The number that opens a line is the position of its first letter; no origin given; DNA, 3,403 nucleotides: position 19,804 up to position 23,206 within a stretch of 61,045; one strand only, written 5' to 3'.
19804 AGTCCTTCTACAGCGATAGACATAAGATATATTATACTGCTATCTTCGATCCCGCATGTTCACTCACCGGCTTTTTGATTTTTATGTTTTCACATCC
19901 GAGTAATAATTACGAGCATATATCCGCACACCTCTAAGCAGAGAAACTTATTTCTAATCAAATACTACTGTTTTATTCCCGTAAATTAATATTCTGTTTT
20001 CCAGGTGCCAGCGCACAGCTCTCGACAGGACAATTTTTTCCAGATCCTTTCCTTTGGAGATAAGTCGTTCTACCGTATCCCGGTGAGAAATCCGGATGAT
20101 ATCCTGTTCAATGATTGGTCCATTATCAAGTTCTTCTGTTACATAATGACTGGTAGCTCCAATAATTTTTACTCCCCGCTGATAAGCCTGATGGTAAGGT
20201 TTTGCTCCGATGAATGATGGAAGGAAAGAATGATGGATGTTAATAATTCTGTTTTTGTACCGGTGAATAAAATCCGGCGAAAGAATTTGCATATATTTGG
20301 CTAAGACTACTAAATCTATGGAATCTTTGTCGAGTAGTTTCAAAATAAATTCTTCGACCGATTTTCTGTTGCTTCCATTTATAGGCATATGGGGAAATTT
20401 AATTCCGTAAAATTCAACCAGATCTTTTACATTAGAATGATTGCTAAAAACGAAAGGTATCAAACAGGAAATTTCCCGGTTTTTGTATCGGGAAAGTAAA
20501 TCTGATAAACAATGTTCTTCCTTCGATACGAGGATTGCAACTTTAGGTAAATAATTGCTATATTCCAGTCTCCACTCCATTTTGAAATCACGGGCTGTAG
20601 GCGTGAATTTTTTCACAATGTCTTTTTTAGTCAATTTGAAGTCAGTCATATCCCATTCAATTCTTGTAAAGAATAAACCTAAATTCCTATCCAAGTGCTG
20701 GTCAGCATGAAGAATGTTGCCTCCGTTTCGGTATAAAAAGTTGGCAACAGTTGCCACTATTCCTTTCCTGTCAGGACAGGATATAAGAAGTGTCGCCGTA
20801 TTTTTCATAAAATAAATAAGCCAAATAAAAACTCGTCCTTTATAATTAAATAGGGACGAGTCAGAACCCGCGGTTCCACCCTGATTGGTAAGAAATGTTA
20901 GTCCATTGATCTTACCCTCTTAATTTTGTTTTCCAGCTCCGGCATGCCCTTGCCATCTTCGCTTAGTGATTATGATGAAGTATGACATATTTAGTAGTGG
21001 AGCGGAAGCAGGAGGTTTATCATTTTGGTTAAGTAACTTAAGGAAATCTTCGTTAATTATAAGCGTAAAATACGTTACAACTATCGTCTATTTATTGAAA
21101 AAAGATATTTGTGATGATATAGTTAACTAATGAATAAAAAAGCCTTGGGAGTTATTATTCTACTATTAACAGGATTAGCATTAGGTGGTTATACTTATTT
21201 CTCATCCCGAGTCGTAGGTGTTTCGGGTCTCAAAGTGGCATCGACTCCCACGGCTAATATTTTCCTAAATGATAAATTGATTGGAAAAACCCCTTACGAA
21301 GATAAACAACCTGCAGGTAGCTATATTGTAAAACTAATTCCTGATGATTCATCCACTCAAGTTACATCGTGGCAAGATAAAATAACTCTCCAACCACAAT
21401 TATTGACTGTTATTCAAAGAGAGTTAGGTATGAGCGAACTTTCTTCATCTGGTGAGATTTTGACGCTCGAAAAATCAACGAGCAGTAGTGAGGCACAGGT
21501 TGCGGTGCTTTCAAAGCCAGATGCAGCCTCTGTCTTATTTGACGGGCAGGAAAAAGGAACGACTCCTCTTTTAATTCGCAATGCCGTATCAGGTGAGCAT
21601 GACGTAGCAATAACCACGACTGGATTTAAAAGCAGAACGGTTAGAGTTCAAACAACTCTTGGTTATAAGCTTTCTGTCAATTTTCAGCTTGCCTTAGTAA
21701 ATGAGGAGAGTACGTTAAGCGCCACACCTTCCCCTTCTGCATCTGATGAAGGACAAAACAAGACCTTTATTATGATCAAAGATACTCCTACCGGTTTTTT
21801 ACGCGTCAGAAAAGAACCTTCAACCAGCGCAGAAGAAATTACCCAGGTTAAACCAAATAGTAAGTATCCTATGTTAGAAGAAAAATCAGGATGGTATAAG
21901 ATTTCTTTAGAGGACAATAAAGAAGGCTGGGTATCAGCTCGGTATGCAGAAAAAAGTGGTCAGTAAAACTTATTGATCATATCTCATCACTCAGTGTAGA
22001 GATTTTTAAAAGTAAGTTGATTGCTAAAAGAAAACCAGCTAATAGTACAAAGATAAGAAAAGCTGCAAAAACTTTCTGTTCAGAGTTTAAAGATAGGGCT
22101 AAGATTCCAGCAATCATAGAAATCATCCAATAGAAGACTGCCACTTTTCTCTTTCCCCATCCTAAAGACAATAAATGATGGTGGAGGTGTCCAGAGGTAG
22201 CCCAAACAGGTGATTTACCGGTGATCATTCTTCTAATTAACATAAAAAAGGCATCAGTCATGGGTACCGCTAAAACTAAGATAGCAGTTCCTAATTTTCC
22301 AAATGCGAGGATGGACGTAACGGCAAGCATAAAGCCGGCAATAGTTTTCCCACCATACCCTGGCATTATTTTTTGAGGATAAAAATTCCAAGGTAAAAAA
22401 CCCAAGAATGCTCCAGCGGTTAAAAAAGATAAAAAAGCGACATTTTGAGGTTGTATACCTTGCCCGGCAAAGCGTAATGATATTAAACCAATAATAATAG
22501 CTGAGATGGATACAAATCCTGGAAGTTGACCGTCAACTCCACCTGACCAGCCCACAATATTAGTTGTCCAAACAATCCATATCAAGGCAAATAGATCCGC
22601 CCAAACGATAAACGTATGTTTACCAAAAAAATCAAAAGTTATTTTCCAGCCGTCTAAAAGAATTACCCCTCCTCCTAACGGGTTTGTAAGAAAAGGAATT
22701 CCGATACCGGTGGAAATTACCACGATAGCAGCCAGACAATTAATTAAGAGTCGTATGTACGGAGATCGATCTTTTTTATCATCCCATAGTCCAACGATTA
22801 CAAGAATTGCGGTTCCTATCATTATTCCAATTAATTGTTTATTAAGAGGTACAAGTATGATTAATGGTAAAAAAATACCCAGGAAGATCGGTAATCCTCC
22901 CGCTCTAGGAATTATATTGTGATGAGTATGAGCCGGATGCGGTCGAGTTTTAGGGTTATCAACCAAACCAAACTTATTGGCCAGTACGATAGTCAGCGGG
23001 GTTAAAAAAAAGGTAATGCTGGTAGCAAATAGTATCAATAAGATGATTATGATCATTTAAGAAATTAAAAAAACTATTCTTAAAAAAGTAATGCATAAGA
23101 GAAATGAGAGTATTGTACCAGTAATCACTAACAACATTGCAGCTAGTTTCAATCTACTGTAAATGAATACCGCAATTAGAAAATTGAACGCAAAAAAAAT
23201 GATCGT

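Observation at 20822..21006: T-box riboswitch in front of purU, probably reading tRNA-Gly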

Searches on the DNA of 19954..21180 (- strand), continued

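Call 77: search_with_rna_model(model_id=R1, sources=[L005, L006, L007, L008, L009, L010, L011, L012, L013, L014, L015, L016, L017, L018, L019, L020, L021, L022, L023, L024, L025, L026, L027, L028, L029, L030, L031, L032, L033, L034, L035, L036, L037, L038, L039, L040, L041, L042, L043, L044, L045, L046, L047, L048, L049, L050, L051, L052, L053, L054, L055, L056, L057, L058, L059, L060, L061, L062, L063, L064, L065, L066, L067, L068, L069, L070, L071, L072, L073, L074, L075, L076, L077, L078, L079, L080, L081, L082, L083, L084, L091, L092, L093, L094, L095, L096, L002, L003, L004], max_evalue=1)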
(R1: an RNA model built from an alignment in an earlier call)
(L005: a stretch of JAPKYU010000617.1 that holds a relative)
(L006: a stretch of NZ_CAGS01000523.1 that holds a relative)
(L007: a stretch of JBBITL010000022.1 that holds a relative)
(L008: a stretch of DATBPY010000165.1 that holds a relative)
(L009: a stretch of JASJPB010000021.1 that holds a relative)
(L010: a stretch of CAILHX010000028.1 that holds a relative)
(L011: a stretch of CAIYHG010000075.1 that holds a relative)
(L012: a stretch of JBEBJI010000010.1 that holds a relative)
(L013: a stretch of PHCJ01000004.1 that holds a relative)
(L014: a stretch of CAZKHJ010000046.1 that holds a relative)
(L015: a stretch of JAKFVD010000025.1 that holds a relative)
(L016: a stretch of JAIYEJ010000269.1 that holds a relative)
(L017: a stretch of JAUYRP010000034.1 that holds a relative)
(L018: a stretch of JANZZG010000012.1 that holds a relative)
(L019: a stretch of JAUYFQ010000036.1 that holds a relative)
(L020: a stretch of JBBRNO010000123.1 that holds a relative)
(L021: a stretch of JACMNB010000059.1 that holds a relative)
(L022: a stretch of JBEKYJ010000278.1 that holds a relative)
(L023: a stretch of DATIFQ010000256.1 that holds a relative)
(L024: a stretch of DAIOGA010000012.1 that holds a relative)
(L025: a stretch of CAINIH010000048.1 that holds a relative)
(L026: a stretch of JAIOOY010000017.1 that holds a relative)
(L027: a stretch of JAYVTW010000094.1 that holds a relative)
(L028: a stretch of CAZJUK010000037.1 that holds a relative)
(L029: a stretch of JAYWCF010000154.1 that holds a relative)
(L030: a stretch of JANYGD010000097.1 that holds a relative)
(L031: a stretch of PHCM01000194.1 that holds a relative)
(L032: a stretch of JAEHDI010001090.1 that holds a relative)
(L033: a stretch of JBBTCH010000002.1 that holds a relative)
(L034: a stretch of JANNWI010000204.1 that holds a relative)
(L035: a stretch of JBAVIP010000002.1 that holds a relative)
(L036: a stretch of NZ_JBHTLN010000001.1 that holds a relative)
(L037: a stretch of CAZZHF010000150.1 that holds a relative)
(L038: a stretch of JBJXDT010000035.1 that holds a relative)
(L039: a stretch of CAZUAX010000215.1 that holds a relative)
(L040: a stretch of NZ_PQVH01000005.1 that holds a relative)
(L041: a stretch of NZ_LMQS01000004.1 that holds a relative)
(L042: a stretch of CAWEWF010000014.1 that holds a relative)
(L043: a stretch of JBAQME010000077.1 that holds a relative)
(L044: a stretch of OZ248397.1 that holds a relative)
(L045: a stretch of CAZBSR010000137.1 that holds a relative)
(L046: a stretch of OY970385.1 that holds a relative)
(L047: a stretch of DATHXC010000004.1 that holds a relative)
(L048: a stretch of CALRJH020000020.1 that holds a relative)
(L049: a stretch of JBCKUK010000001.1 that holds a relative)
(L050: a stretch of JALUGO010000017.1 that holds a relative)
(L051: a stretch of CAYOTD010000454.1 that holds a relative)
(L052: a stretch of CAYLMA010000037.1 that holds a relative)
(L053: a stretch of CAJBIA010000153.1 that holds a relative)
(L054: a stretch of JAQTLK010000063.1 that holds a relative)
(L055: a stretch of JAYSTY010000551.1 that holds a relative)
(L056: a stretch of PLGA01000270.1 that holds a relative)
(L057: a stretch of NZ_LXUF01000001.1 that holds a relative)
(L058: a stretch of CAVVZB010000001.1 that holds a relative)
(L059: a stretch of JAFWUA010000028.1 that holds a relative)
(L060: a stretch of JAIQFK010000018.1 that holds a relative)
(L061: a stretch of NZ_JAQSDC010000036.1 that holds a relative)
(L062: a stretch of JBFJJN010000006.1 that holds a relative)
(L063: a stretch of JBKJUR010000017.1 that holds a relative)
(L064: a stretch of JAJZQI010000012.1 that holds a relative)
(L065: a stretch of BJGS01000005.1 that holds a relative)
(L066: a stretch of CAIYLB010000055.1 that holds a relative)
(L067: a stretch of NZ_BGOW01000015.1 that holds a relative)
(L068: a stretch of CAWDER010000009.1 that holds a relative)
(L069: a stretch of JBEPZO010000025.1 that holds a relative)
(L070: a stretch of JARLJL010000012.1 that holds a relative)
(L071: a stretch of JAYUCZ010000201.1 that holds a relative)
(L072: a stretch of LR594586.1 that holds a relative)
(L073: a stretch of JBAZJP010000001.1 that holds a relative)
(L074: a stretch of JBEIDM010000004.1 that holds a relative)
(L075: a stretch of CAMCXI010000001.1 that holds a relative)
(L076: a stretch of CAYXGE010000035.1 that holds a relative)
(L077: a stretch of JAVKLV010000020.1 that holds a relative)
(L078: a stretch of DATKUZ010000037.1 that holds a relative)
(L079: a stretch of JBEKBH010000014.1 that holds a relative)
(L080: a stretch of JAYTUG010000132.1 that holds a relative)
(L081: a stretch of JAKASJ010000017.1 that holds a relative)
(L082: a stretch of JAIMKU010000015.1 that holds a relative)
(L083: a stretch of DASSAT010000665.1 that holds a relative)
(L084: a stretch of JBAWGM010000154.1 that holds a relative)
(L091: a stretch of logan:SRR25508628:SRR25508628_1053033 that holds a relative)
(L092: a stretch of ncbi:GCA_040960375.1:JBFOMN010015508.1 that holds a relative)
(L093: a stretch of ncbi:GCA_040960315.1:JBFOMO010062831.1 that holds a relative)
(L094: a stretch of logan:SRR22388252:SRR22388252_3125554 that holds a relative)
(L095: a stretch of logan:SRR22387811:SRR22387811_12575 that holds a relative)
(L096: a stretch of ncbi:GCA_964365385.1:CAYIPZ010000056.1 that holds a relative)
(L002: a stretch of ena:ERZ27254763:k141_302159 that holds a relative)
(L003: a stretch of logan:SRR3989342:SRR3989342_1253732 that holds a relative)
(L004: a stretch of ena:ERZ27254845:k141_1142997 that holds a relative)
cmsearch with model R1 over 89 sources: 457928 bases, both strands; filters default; matches with E-value up to 1: 4.
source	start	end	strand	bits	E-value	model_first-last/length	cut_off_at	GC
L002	2844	2960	+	143.4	8.8e-31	1-117/117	no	0.47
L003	1433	1549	+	143.4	8.8e-31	1-117/117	no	0.47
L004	205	323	+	137.4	2.2e-29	1-117/117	no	0.47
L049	5066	5150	-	14.4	0.87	1-117/117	no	0.38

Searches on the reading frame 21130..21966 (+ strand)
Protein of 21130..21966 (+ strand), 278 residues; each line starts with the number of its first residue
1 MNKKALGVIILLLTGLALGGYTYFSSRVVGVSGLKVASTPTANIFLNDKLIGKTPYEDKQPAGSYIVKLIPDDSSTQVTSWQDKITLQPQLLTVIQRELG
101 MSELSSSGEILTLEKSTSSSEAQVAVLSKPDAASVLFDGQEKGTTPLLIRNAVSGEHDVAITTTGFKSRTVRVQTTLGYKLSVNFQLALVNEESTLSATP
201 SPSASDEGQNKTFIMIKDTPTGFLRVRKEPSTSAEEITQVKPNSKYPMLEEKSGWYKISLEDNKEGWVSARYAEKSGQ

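Call 7: search_protein_families(library=ncbifam, proteins=[window:21130-21966:+])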
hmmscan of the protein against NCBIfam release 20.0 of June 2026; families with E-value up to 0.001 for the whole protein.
window:21130-21966:+ (278 aa): 2 families
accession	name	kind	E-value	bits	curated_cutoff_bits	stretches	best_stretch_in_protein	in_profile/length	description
NF047815.1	LIC10124_lipo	equivalog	3.1e-05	22.7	650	0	80-181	162-257/516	LIC10124 family lipoprotein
TIGR04211.1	SH3_and_anchor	equivalog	9.8e-05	22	65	1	225-273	9-58/198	TIGR04211 family SH3 domain-containing protein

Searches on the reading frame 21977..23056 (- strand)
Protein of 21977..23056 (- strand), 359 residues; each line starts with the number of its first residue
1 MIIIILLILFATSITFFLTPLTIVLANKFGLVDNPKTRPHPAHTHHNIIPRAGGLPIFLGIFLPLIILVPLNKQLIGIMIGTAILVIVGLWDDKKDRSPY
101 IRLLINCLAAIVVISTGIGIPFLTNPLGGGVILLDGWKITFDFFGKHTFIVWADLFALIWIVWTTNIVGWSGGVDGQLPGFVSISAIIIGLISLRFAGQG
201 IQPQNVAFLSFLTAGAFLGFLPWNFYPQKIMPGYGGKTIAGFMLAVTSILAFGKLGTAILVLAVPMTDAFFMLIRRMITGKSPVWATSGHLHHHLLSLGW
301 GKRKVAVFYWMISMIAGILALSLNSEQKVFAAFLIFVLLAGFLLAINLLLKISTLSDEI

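Call 7: search_protein_families(library=ncbifam, proteins=[window:21977-23056:-])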
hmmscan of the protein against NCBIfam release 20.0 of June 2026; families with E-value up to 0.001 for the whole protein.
window:21977-23056:- (359 aa): 3 families
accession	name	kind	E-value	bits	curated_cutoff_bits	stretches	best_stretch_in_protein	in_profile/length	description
TIGR02380.1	ECA_wecA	exception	7.3e-22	78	326.05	1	8-353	7-337/346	UDP-N-acetylglucosamine--undecaprenyl-phosphate N-acetylglucosaminephosphotransferase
NF053644.1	MraY_archaea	equivalog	5e-13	49.1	450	1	156-321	185-340/340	pseudomurein biosynthesis MraY family phospho-N-acetylmuramoyl-pentapeptide-transferase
TIGR00445.1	mraY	equivalog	6e-10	39.1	192.05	1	42-322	28-316/321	phospho-N-acetylmuramoyl-pentapeptide-transferase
